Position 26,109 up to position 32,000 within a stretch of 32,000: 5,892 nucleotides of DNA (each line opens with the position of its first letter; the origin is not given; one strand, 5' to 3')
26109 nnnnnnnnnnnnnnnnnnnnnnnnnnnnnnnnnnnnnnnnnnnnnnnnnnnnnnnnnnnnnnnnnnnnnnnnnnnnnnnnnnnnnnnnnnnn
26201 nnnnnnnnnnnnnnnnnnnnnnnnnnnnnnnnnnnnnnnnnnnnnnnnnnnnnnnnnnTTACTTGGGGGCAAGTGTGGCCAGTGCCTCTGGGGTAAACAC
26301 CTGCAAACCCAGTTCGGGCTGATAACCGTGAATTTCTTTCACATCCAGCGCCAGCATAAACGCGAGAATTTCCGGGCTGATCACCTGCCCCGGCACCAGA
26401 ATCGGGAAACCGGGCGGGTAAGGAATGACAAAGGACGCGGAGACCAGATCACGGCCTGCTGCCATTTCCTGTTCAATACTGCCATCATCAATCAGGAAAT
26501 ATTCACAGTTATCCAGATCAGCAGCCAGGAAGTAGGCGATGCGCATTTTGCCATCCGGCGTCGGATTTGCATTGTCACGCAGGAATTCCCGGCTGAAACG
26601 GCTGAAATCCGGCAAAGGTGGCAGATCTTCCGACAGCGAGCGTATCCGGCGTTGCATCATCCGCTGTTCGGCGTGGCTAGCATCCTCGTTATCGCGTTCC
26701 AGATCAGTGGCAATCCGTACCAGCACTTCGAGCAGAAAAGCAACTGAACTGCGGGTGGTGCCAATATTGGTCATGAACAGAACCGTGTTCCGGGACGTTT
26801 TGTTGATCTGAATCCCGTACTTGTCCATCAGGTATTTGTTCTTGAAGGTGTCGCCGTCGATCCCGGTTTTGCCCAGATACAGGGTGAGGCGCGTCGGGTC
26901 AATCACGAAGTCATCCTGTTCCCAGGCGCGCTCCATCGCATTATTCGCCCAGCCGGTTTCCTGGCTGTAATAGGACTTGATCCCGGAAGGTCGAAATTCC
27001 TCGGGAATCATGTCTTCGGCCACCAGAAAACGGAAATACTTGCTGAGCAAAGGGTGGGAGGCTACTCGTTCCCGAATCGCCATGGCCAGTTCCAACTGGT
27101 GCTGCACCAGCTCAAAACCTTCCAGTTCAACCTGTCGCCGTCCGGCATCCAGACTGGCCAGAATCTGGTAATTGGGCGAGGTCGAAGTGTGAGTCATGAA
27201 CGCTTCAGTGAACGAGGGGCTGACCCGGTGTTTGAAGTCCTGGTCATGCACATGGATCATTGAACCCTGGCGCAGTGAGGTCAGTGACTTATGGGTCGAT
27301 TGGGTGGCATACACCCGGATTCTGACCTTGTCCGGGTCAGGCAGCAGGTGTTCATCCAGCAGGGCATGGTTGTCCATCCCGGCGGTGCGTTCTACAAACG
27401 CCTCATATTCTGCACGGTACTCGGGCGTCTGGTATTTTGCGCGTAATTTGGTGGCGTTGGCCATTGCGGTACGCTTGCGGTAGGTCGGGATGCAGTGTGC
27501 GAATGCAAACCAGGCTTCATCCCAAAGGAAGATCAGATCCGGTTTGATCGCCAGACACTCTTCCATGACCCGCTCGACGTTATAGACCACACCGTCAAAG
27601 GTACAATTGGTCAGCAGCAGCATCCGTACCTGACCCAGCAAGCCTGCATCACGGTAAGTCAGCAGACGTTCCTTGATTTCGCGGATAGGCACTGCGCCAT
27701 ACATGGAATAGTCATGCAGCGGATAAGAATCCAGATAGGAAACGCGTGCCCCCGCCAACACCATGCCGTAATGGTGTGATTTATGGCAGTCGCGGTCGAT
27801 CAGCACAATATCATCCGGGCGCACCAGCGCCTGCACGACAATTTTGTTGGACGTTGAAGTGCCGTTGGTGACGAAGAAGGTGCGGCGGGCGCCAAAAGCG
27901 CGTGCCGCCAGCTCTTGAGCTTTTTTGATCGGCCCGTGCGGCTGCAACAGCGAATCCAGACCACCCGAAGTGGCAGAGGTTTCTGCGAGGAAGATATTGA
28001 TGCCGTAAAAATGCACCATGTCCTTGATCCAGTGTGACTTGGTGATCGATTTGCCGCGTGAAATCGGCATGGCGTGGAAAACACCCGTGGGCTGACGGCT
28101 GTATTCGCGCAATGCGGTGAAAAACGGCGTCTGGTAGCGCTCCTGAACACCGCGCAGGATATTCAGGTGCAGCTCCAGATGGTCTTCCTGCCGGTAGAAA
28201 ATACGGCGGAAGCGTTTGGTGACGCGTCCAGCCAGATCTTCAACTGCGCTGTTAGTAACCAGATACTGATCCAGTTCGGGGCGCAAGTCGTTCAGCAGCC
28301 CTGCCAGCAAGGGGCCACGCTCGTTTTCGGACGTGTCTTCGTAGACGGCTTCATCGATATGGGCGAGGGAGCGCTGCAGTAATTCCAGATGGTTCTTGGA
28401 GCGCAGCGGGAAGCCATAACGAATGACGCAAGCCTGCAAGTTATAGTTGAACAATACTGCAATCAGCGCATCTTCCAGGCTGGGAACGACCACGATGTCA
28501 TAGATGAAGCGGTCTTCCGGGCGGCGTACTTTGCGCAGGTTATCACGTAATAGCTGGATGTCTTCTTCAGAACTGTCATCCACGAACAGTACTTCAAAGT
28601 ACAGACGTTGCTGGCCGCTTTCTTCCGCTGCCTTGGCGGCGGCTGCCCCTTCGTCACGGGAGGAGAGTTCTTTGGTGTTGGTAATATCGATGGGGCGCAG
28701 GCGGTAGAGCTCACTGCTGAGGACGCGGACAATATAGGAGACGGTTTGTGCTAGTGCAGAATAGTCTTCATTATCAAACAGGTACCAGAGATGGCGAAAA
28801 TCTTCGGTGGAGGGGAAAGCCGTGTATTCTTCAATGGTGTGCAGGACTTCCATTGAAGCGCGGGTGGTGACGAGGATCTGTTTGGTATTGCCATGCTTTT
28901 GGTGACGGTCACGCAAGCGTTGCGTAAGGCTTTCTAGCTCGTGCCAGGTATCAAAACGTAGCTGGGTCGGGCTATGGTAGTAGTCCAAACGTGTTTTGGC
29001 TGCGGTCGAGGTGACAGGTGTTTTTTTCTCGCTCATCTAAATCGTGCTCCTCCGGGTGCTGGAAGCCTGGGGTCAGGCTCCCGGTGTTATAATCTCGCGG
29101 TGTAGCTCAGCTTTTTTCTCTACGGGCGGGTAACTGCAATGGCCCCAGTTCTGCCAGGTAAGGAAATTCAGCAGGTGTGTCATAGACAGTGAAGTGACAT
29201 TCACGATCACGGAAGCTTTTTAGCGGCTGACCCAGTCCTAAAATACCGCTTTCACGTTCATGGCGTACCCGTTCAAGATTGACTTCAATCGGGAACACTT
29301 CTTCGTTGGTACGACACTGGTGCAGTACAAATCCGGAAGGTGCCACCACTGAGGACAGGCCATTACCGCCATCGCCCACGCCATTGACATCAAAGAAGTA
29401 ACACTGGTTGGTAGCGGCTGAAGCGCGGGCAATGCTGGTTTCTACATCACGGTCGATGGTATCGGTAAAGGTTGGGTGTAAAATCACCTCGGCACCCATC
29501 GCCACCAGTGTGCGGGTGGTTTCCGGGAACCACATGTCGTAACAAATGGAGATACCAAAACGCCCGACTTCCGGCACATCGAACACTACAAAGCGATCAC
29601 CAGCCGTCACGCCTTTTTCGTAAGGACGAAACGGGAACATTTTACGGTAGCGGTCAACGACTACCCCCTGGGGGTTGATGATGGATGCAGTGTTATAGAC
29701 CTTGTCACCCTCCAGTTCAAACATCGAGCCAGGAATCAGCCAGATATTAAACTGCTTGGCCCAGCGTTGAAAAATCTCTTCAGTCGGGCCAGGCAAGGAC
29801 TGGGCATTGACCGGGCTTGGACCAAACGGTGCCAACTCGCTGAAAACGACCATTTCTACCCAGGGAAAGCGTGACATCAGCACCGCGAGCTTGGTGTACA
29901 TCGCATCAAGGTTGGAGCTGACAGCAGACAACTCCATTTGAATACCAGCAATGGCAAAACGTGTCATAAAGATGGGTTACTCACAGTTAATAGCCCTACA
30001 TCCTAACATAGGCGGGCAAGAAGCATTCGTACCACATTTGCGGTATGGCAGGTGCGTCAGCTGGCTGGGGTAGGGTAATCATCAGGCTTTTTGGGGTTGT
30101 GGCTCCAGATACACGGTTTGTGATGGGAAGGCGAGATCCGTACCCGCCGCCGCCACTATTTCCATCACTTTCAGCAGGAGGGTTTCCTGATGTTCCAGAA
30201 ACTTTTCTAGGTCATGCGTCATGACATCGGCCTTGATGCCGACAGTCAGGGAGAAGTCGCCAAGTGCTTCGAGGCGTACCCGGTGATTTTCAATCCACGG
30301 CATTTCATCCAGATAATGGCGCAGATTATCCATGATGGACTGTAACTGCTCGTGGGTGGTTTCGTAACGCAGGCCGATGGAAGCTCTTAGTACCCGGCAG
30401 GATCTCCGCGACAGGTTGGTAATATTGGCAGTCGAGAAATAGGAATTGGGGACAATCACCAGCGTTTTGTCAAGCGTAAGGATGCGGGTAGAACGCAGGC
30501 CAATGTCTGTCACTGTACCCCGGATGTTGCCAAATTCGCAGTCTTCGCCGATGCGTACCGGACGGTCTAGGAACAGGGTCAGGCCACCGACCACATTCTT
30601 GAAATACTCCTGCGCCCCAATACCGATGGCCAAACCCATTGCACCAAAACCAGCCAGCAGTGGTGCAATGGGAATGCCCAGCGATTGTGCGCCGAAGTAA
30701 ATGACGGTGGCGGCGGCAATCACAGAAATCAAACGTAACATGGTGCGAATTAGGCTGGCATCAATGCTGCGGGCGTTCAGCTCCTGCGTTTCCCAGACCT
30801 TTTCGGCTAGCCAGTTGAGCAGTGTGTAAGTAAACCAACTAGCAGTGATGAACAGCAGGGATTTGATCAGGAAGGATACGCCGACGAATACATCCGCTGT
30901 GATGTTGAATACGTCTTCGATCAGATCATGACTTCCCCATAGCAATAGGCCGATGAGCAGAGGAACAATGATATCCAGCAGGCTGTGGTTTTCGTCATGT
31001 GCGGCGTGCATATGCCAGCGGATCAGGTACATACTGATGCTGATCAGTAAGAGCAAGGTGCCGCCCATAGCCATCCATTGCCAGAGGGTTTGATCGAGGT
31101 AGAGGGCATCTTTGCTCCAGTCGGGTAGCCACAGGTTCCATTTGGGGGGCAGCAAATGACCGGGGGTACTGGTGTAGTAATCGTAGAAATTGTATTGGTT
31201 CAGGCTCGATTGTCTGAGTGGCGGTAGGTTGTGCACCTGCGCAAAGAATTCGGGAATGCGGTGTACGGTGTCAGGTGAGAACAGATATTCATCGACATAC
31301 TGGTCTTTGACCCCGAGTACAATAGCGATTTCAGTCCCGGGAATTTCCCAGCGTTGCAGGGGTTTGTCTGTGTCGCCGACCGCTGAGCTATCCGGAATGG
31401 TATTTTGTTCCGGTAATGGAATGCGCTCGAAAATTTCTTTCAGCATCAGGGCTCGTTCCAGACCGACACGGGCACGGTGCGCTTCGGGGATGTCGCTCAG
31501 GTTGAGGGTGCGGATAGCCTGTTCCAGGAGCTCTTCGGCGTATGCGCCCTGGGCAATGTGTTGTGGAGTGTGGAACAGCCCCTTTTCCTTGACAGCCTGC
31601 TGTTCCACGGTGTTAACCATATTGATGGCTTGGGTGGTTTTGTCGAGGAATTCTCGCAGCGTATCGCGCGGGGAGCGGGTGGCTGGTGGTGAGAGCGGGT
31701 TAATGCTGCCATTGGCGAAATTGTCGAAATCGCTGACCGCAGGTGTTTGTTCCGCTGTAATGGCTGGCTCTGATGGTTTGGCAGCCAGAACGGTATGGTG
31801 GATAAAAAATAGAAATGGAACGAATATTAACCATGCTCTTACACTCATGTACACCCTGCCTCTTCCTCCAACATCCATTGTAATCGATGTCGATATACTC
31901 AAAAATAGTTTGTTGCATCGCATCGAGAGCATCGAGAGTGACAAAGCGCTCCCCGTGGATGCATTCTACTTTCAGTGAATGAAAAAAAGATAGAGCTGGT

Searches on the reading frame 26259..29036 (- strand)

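Call 25: search_protein_families(library=ncbifam, proteins=[window:26259-29036:-])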
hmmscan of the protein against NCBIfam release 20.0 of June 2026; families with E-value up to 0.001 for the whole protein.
window:26259-29036:- (925 aa): 6 families
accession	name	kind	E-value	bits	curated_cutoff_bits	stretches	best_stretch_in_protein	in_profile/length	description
NF011928.0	PRK15399.1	subfamily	3.5e-54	184.2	968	2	300-528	127-352/713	lysine decarboxylase LdcC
NF011603.0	PRK15029.1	equivalog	1.1e-48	166.1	1167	2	299-527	137-369/756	arginine decarboxylase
NF010092.0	PRK13578.1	subfamily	1.6e-48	165.6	794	2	266-520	68-331/720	ornithine decarboxylase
NF011929.0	PRK15400.1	subfamily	4.2e-48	164.2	1056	2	300-527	127-351/714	lysine decarboxylase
TIGR04301.1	ODC_inducible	exception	1.1e-44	152.8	1310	2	264-520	66-331/719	ornithine decarboxylase SpeF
TIGR04318.1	lacto_ODC_hypo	hypoth_equivalog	2.1e-28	99.1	950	2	306-521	94-314/695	putative ornithine decarboxylase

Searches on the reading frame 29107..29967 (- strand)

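Call 25: search_protein_families(library=ncbifam, proteins=[window:29107-29967:-])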
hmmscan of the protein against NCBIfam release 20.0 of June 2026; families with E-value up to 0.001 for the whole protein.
window:29107-29967:- (286 aa): 10 families
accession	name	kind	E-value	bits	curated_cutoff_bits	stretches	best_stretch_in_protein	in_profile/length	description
TIGR03381.1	agmatine_aguB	equivalog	4.7e-20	72.1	410.25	1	65-200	70-215/279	N-carbamoylputrescine amidase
NF040852.1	nitrile_Arch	equivalog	5.3e-20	71.7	500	1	56-238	60-244/262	nitrilase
NF009803.0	PRK13287.1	equivalog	5.2e-18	64.9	406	1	16-239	32-267/333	formamidase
NF009802.0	PRK13286.1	equivalog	1.6e-17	63.5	427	1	54-238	75-267/345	aliphatic amidase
NF043013.1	DeGluthAmidYersProt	equivalog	2.2e-15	56.5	500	1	59-232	62-253/278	deaminated glutathione amidase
NF033621.1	de_GSH_amidase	exception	7.3e-14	51.7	355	1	54-239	55-245/260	deaminated glutathione amidase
TIGR00546.1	lnt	equivalog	1e-13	51.3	132.9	2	120-166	302-348/395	apolipoprotein N-acyltransferase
NF010588.0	PRK13981.1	equivalog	2e-09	36.4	479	1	2-223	5-237/546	NAD+ synthase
NF007757.0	PRK10438.1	equivalog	2e-05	24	249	1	63-222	63-224/256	amidohydrolase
TIGR04048.1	nitrile_sll0784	equivalog_domain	0.00081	18.5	502.6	0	55-161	72-178/301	Nit6803 family nitrilase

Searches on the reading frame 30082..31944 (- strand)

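Call 25: search_protein_families(library=ncbifam, proteins=[window:30082-31944:-])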
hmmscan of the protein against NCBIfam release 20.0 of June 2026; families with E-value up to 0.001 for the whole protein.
window:30082-31944:- (620 aa): 6 families
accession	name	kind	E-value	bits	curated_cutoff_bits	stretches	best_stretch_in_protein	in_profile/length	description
NF007662.0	PRK10334.1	subfamily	2.3e-22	79.6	321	1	389-612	56-276/286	small-conductance mechanosensitive channel MscS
NF047602.1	MscsSHelicob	equivalog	2.2e-19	70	400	1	361-577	15-224/260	small-conductance mechanosensitive channel MscS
NF008438.0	PRK11281.1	equivalog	4.2e-18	64.5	991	1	399-538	878-1015/1113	mechanosensitive channel MscK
NF008542.0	PRK11465.1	equivalog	1.4e-16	59.9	596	1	322-546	432-651/741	mechanosensitive channel protein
NF047601.1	MscSThanab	equivalog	6.6e-16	58.6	500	1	389-544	56-204/280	small-conductance mechanosensitive channel MscS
NF008180.0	PRK10929.1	equivalog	9.5e-14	50.2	809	1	420-513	893-986/1109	miniconductance mechanosensitive channel MscM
